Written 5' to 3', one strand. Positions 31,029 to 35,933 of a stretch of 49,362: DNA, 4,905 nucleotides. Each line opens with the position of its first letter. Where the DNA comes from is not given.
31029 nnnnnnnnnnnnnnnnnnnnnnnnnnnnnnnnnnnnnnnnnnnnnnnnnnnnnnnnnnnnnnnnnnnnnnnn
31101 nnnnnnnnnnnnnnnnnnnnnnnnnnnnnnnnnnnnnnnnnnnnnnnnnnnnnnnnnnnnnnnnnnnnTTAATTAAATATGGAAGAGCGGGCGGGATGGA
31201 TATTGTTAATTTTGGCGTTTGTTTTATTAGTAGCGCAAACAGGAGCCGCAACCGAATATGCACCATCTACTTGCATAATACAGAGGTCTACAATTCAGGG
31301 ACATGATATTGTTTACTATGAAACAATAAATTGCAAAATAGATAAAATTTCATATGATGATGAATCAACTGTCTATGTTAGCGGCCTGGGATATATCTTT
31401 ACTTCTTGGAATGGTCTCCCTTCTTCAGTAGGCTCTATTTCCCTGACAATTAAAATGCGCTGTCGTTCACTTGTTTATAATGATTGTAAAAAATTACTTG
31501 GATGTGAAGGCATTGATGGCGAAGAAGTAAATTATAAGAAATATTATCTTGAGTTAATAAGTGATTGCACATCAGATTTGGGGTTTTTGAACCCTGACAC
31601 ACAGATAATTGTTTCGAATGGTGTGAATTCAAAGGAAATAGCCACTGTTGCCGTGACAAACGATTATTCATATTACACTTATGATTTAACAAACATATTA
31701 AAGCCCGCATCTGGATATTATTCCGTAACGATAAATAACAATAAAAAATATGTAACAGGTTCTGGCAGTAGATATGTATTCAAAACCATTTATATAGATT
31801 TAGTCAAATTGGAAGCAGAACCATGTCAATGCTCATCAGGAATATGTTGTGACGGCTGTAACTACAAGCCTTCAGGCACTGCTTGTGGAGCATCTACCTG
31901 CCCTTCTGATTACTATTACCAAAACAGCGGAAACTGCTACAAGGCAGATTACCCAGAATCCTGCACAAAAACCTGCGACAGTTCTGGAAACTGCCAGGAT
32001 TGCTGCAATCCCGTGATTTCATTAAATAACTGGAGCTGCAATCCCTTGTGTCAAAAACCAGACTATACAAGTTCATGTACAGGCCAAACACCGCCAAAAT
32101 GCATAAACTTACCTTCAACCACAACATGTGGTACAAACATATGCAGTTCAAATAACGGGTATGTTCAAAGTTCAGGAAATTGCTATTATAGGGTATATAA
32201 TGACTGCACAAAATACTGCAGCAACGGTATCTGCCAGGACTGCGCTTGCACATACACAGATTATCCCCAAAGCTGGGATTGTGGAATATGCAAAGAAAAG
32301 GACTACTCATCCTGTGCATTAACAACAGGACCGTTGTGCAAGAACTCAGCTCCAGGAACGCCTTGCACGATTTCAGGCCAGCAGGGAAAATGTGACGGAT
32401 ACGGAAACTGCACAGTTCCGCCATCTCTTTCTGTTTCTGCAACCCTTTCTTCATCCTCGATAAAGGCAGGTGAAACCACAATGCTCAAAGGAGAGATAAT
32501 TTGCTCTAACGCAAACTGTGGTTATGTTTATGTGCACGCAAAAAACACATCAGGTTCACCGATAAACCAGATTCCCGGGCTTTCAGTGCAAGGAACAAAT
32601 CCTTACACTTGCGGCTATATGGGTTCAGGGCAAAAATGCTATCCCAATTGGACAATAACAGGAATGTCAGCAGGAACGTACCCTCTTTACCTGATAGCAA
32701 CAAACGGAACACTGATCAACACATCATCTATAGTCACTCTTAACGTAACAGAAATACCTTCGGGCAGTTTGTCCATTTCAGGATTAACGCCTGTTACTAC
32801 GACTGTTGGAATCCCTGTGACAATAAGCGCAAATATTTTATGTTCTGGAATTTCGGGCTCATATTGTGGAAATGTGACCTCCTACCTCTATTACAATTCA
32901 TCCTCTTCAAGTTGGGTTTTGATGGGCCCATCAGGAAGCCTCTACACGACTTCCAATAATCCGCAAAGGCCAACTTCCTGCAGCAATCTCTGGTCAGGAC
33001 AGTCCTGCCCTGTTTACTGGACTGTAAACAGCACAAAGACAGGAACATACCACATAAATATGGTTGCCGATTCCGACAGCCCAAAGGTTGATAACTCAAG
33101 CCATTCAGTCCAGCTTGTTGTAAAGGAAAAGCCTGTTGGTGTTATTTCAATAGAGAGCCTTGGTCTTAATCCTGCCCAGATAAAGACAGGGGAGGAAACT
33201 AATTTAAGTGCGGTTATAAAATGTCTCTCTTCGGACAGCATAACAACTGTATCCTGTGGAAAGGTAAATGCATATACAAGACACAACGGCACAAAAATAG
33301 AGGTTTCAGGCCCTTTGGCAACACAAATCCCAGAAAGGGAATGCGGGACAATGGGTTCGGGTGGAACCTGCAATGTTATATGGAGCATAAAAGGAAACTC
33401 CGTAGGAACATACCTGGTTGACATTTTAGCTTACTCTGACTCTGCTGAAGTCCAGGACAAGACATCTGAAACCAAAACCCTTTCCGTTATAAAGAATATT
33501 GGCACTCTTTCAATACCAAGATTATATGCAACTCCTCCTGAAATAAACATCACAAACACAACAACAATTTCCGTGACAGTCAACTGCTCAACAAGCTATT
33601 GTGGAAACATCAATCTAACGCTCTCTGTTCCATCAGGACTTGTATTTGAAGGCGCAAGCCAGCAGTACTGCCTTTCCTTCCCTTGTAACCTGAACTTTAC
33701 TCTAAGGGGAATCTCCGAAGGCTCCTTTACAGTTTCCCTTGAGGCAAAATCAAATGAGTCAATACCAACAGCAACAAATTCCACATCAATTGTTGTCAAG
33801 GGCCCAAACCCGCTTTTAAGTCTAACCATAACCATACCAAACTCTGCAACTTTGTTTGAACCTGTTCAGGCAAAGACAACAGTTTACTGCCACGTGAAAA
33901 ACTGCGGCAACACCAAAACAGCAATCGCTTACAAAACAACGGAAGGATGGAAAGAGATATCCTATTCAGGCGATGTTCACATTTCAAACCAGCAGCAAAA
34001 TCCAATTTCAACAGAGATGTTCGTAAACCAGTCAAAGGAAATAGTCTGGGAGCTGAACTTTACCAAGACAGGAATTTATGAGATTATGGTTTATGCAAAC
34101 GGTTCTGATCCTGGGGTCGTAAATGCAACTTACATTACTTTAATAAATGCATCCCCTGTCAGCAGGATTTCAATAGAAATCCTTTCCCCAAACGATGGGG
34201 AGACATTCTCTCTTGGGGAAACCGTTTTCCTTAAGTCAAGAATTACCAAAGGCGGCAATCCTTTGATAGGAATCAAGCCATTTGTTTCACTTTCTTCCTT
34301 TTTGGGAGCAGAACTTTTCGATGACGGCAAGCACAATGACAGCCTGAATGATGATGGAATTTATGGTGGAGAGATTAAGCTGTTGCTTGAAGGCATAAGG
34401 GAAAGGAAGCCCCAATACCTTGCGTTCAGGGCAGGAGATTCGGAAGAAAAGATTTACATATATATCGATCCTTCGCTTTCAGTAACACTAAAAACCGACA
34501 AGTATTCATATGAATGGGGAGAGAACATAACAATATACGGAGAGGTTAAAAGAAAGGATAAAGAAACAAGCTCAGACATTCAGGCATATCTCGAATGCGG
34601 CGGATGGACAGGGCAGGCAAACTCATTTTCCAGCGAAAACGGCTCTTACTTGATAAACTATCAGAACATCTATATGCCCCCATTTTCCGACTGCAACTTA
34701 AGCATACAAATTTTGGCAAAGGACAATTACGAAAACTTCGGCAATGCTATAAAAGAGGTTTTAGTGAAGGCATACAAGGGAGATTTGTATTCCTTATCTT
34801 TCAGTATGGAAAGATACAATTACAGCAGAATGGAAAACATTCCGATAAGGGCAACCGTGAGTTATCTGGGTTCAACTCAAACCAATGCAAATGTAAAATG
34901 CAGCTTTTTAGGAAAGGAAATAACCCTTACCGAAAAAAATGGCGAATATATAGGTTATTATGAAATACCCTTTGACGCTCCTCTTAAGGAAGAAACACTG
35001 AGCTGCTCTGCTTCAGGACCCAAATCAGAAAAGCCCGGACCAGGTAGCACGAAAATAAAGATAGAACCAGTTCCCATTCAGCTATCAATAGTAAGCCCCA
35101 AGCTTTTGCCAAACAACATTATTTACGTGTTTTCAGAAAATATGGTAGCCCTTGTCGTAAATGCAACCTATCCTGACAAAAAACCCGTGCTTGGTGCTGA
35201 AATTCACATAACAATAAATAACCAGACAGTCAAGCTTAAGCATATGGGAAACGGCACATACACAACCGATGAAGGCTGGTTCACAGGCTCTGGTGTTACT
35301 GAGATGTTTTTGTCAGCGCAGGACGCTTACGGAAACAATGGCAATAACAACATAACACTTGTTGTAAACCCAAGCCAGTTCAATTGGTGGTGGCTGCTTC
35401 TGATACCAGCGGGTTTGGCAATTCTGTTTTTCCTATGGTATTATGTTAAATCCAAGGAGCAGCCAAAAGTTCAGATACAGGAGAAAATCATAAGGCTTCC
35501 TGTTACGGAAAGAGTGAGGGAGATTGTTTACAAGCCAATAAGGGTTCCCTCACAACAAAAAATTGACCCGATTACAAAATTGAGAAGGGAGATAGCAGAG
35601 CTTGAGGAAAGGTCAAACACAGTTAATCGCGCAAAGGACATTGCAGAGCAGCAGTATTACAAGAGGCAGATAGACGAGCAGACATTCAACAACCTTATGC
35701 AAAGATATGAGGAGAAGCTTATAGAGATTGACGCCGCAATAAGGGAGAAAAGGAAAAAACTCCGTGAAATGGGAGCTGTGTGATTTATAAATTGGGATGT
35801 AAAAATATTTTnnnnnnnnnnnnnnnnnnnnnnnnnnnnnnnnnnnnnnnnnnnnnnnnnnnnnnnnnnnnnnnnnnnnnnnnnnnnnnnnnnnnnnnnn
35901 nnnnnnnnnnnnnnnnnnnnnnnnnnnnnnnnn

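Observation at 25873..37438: Type IV pilus-like operon divergently coupled to a giant adhesin-like protein and a KaiC/ArlH-like ATPase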

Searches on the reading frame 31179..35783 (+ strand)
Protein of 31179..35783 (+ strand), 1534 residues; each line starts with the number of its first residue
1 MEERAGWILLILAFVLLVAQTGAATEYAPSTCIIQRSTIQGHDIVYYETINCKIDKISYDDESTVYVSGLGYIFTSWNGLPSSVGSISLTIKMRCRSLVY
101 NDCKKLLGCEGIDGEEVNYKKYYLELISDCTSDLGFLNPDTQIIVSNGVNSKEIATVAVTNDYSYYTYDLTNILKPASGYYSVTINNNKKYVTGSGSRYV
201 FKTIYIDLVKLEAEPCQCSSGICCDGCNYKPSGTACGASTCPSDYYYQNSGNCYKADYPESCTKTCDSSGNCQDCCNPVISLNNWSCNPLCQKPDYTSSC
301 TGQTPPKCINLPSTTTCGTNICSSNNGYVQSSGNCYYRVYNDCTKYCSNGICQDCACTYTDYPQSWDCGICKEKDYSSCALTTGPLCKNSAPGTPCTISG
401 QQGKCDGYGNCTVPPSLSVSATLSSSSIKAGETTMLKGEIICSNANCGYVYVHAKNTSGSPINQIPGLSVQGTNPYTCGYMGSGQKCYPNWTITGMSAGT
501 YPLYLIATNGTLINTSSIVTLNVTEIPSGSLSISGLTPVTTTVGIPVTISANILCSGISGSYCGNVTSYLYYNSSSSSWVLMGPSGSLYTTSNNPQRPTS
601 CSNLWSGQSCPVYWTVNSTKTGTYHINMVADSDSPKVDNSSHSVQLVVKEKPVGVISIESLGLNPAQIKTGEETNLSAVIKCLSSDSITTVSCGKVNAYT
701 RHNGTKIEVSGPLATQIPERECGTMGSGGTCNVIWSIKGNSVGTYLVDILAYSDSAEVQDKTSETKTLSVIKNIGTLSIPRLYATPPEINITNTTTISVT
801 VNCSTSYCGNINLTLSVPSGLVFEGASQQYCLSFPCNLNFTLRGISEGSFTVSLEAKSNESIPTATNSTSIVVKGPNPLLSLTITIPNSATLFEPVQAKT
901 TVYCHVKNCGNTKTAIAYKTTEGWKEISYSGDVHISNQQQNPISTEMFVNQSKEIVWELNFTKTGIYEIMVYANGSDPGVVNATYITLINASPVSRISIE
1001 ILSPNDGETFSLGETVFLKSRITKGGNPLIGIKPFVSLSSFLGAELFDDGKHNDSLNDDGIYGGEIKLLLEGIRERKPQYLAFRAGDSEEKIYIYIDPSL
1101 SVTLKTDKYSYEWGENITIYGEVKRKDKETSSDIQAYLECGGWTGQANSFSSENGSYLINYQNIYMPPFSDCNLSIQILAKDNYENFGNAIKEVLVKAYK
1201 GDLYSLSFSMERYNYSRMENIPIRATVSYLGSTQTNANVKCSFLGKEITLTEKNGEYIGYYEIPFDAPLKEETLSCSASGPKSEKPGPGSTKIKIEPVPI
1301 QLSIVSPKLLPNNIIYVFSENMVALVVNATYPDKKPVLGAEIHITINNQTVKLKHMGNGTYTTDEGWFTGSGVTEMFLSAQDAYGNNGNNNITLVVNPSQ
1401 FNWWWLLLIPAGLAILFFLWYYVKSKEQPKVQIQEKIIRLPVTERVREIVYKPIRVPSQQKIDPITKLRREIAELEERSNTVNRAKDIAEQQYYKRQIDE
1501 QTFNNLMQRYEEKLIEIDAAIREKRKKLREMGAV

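Call 3: search_protein_families(library=pfam, proteins=[window:31179-35783:+], max_evalue=0.1)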
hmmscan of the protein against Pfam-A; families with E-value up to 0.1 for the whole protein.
window:31179-35783:+ (1534 aa): 0 families

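Call 4: search_protein_families(library=ncbifam, proteins=[window:31179-35783:+], max_evalue=0.1)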
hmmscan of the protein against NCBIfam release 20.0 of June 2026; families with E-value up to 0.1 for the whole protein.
window:31179-35783:+ (1534 aa): 2 families
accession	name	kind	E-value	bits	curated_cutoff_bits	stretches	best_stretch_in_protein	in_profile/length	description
NF041940.1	choice_anch_X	domain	6.7e-06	25.7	25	1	1045-1071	2-28/37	choice-of-anchor X domain-containing protein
NF011951.0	PRK15422.1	equivalog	0.021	15.2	132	1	1456-1493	13-50/81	septal ring assembly protein ZapB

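Call 9: find_homologous_proteins(query=window:31179-35783:+)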
Query window:31179-35783:+ (1534 aa): 1 proteins with E <= 0.001 among 8000 candidates.
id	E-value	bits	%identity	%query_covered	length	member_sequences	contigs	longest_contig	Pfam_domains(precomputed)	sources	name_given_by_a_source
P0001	0.0e+0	3530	100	100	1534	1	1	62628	-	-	-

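Call 57: search_solved_structures(query=window:31179-35783:+, max_evalue=1)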
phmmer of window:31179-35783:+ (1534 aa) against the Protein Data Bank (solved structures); distinct sequences matched with E-value up to 1: 5.
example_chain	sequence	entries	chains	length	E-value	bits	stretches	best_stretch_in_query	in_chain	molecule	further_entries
9e99_J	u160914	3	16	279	0.015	15.8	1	490-567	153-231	32 kDa protein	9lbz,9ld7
2jee_A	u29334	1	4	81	0.032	14.8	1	1450-1508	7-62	CELL DIVISION PROTEIN ZAPB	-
3tny_A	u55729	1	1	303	0.35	11.3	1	1030-1134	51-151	YfiY (ABC transport system substrate-binding protein)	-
2vzp_A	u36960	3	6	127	0.5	10.8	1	478-553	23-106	EXO-BETA-D-GLUCOSAMINIDASE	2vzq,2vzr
3c05_B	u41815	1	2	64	0.88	10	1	216-241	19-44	Disintegrin acostatin-beta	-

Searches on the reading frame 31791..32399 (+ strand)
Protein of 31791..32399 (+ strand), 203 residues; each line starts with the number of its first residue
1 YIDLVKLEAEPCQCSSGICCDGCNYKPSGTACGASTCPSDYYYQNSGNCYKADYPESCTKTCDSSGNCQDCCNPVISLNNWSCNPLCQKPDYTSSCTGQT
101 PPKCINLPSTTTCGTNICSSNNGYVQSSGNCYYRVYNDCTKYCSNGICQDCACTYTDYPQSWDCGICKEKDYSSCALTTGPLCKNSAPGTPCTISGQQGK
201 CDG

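Call 28: search_protein_families(library=pfam, proteins=[window:31791-32399:+], max_evalue=10)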
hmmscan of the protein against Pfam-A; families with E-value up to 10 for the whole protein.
window:31791-32399:+ (203 aa): 1 family
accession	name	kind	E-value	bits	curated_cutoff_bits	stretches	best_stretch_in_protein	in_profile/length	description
PF18759.7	Plavaka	-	0.48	10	26.3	1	49-82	221-254/325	Plavaka transposase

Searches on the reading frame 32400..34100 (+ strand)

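Call 28: search_protein_families(library=pfam, proteins=[window:32400-34100:+], max_evalue=10)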
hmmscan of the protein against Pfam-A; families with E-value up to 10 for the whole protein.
window:32400-34100:+ (567 aa): 5 families
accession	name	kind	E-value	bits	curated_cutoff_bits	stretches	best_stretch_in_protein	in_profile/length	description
PF09394.16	Inhibitor_I42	-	0.0063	17.2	27.2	0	171-222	21-72/91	Chagasin family peptidase inhibitor I42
PF11706.13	zf-CGNR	-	0.017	15.3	24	1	493-511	22-40/44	CGNR zinc finger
PF25275.1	Golvesin_C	-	0.054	14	31.6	1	510-565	10-60/132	Golvesin C-terminal domain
PF14686.12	fn3_3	-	0.059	13.6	24.4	1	83-104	36-57/75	Polysaccharide lyase family 4, domain II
PF07705.17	CARDB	-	0.15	12.7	22.7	1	124-227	4-87/101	CARDB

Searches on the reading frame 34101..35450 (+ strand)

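Call 28: search_protein_families(library=pfam, proteins=[window:34101-35450:+], max_evalue=10)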
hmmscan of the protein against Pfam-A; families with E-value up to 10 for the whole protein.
window:34101-35450:+ (450 aa): 1 family
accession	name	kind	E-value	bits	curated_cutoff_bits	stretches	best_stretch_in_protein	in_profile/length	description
PF17957.7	Big_7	-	0.022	15.8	24.1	1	24-47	2-25/70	Bacterial Ig domain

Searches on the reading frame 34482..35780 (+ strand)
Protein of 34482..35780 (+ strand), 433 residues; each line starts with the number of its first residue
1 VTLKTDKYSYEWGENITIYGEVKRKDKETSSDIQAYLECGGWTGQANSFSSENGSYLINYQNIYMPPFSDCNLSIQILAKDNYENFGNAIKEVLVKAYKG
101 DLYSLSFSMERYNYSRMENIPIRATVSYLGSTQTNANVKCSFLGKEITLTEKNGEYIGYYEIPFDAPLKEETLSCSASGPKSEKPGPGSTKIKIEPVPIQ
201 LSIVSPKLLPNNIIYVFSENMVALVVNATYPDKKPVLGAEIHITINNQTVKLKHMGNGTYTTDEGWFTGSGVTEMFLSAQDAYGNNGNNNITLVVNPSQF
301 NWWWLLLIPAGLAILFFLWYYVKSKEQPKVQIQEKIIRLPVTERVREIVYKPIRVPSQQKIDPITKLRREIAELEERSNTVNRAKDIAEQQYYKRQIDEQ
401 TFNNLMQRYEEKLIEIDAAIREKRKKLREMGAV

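Call 29: find_homologous_proteins(query=window:34482-35780:+, max_evalue=0.001)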
Query window:34482-35780:+ (433 aa): 7 proteins with E <= 0.001 among 4068 candidates.
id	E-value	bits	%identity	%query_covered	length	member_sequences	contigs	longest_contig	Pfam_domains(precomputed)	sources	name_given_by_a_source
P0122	2.9e-135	470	53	99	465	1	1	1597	-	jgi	jgi:hypothetical protein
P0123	2.5e-122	427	51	90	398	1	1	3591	-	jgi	jgi:hypothetical protein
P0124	6.2e-117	409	47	100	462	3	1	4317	-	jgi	jgi:hypothetical protein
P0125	3.9e-93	331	48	82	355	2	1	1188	-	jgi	jgi:hypothetical protein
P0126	9.2e-82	293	49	67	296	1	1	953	-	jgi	jgi:hypothetical protein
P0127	5.5e-81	291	49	69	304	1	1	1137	-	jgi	jgi:hypothetical protein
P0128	1.1e-69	253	52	57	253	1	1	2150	-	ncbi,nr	ncbi:MAG TPA: hypothetical protein VJ485_03585, partial [archaeon]|nr:hypothetical protein [archaeon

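Call 71: predict_structure(alignment_id=A2)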
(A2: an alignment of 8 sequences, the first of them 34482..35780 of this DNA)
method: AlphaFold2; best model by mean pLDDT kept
length: 433 residues; sequences in the alignment: 8
mean_pLDDT: 81.5   pTM: 0.46
mean pLDDT of the five models: 81.5, 80.2, 79.6, 79.4, 79.0
residues with pLDDT >= 90: 167; 70-90: 187; 50-70: 45; < 50: 34
segments of 3 or more residues with pLDDT < 50: 326-358
pLDDT, mean of each block of 10 residues (from residue 1): 90 85 90 88 77 85 69 91 91 78 85 92 89 88 90 92 90 88 79 93 85 74 84 89 86 90 66 85 90 70 68 81 55 36 39 46 84 94 93 88 95 95 90 59
secondary structure, 60 per line:
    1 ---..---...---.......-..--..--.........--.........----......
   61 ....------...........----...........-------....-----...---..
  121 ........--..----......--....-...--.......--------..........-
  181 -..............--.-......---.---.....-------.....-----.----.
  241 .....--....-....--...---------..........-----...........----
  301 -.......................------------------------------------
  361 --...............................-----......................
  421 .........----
elements in order: E9-11 E15-21 E31-39 E42-50 E55-61 E71-81 E86-96 E104-107 E113-115 E119-128 E137-142 E145-148 E150-152 E155-161 E170-179 E182-195 E200-205 E213-217 E225-229 E240-245 E248-251 E253-256 E259-261 E271-280 E286-296 H302-324 H363-393 H399-429

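Call 75: fold_search(model_id=the predicted structure, library=pdb)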
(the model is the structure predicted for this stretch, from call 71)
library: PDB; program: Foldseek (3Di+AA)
matches with E <= 10: 1797; with E <= 0.001: 588
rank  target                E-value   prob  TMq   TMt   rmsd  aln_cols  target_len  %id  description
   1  2yn3_C                4.8e-12  1.00  0.21  0.29  16.2       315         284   14  Structural insight into the giant calcium-binding adhesin SiiE: implications for the adhesion of Salmonella enterica t (released 2013-04-03)
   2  2yn3_A                4.9e-11  1.00  0.20  0.30  15.9       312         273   14  Structural insight into the giant calcium-binding adhesin SiiE: implications for the adhesion of Salmonella enterica t (released 2013-04-03)
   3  5irb_A                4.9e-11  1.00  0.18  0.23  24.8       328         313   15  Structural insight into host cell surface retention of a 1.5-MDa bacterial ice-binding adhesin (released 2017-07-19)
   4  5irb_B                6.0e-11  1.00  0.19  0.24  24.0       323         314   15  Structural insight into host cell surface retention of a 1.5-MDa bacterial ice-binding adhesin (released 2017-07-19)
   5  4p99_A                6.3e-11  1.00  0.19  0.20  24.3       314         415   12  Ca2+-stabilized adhesin helps an Antarctic bacterium reach out and bind ice (released 2014-06-18)
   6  6rur_A                6.7e-11  1.00  0.21  0.15  15.7       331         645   15  Structure of the SCIN stabilized C3bBb convertase bound to properdin (released 2019-08-21)
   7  2yn5_B                7.0e-11  1.00  0.21  0.30  16.5       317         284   14  Structural insight into the giant calcium-binding adhesin SiiE: implications for the adhesion of Salmonella enterica t (released 2013-04-03)
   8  2yn5_A                7.4e-11  1.00  0.21  0.30  16.5       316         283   14  Structural insight into the giant calcium-binding adhesin SiiE: implications for the adhesion of Salmonella enterica t (released 2013-04-03)
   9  7q1y_A                8.2e-11  1.00  0.18  0.08  20.3       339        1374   12  X-ray structure of human A2ML1 (released 2022-04-20)
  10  2a73_A                1.5e-10  1.00  0.22  0.16  16.6       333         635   14  Human Complement Component C3 (released 2005-09-27)
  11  6eet_A                2.8e-10  1.00  0.18  0.18  14.7       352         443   12  Crystal structure of mouse Protocadherin-15 EC9-MAD12 (released 2019-08-21)
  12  7q62_B                3.1e-10  1.00  0.19  0.11  20.9       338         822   12  Structure of TEV cleaved A2ML1 dimer (A2ML1-TT dimer) (released 2022-04-20)
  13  9qk2_F                5.0e-10  1.00  0.20  0.15  16.8       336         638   14  Structure of the Complement classical and lectin pathway C3 convertase in complex with substrate C3 (released 2025-12-24)
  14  2win_A                6.1e-10  1.00  0.21  0.16  15.7       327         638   12  C3 convertase (C3bBb) stabilized by SCIN (released 2009-06-09)
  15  7q5z                  7.2e-10  1.00  0.18  0.07  20.7       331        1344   13  Cryo-EM structure of native human A2ML1 (released 2022-04-20)
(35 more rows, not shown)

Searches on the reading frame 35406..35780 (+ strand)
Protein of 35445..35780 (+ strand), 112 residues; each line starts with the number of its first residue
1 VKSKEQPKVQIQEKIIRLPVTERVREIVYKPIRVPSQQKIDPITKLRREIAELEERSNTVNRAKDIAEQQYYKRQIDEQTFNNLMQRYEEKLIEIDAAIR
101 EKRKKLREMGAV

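Call 28: search_protein_families(library=pfam, proteins=[window:35445-35780:+], max_evalue=10)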
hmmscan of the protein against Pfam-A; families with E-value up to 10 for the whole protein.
window:35445-35780:+ (112 aa): 6 families
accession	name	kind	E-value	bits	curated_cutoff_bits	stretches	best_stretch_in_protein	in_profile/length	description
PF12761.13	End3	-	0.05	14.2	25.2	1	43-98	16-74/115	Actin cytoskeleton-regulatory complex protein END3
PF08702.15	Fib_alpha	-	0.067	13.8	29.9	1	42-107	36-105/143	Fibrinogen alpha/beta chain family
PF23150.1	CFAP61_dimer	-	0.093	13.5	27.9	1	77-94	88-105/119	CFAP61 dimerisation domain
PF12314.13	IMCp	-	0.45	11.3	21.1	1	2-71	7-78/94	Inner membrane complex protein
PF06005.17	ZapB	-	0.78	10.7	31.5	1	37-75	14-52/71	Cell division protein ZapB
PF13600.11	DUF4140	-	0.81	10.6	27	1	27-70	52-94/98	N-terminal domain of unknown function (DUF4140)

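Call 33: find_related_loci(query=A1, collection=genome_contigs, flank=6000)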
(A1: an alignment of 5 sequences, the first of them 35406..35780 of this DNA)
Query A1 (125 aa) in genome_contigs; peptide patterns used: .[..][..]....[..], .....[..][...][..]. (x = any residue, [..] = any of these).
212 stretches matched a pattern; 18 encode a relative of the query (tblastn E <= 1e-3); 18 distinct loci.
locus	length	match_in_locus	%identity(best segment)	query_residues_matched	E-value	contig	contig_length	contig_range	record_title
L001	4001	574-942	69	1-122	2e-53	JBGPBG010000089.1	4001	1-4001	MAG: Candidatus Aenigmatarchaeota archaeon isolate OBJ_0618_130150_110 k141_3168270_length_4001_cov_8.0000, whole genome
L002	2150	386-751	67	1-122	1e-51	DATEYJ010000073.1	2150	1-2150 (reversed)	MAG TPA_asm: archaeon isolate SMAG_U8442 k141_274047, whole genome shotgun sequence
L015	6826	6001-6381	65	1-122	7e-50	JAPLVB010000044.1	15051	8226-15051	MAG: Candidatus Aenigmatarchaeota archaeon isolate LacPavin_0920_SED5_MAG_47_10 LacPavin_0920_SED5_scaffold_2978578, who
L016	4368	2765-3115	55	3-119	7e-37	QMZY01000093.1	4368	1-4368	MAG: Candidatus Aenigmatarchaeota archaeon isolate B30_G1 B30_Guay1_scaffold_17150, whole genome shotgun sequence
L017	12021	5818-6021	47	54-121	9e-17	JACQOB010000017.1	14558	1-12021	MAG: Candidatus Aenigmatarchaeota archaeon isolate NC_groundwater_1270_Ag_S-0.2um_52_24 S_p2_S4_coassembly_k141_651556,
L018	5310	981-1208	43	46-121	6e-16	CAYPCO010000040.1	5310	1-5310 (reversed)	MAG TPA_asm: uncultured archaeon isolate binchicken_co6_493 genome assembly, contig: NODE_20851_length_5310_cov_3.870599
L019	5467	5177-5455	36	22-121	1e-13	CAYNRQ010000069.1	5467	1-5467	MAG TPA_asm: uncultured archaeon isolate binchicken_co19_608 genome assembly, contig: NODE_26522_length_5467_cov_8.26792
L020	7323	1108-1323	42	51-122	2e-12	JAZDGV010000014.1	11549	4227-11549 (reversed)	MAG: Candidatus Aenigmatarchaeota archaeon isolate MEGAHIT-group-0.285 k141_8589871, whole genome shotgun sequence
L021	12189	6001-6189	37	58-120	3e-9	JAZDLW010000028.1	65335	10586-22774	MAG: Candidatus Aenigmatarchaeota archaeon isolate MEGAHIT-group-0.621 k141_3966854, whole genome shotgun sequence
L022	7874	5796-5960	45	68-123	3e-9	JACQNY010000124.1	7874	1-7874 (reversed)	MAG: Candidatus Aenigmatarchaeota archaeon isolate NC_groundwater_1267_Ag_S-0.2um_45_36 S_p2_S4_coassembly_k141_3650893,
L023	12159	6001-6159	40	71-123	4e-9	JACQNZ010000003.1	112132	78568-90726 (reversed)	MAG: Candidatus Aenigmatarchaeota archaeon isolate NC_groundwater_1268_Ag_S-0.2um_49_229 S_p2_S4_coassembly_k141_1642492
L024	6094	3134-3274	49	66-112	7e-9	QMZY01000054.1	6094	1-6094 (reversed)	MAG: Candidatus Aenigmatarchaeota archaeon isolate B30_G1 B30_Guay1_scaffold_08444, whole genome shotgun sequence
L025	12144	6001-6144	44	64-113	4e-8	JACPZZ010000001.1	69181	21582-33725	MAG: Candidatus Aenigmatarchaeota archaeon isolate NC_groundwater_903_Pr1_S-0.2um_45_27 Montesol18-Sp2_coassembly_scaffo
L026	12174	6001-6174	38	64-123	1e-7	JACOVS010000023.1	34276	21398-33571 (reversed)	MAG: Candidatus Aenigmatarchaeota archaeon isolate NC_groundwater_106_Ag_S-0.2um_49_52 S_p2_S4_170907_scaffold_965603, w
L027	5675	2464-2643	33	55-114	2e-6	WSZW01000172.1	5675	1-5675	MAG: archaeon isolate GLR112 c_000000313607, whole genome shotgun sequence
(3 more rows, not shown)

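Call 108: search_protein_families(library=pfam, proteins=[L023:5485-6300:+], max_evalue=0.1)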
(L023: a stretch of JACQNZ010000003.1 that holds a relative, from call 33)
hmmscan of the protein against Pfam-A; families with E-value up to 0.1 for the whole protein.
L023:5485-6300:+ (272 aa): 2 families
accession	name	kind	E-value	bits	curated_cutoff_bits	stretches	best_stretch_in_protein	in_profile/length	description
PF18024.7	HTH_50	-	0.017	15.3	27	0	193-228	1-37/50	Helix-turn-helix domain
PF15456.11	Uds1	-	0.02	15.5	28.8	0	137-224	20-101/123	Up-regulated During Septation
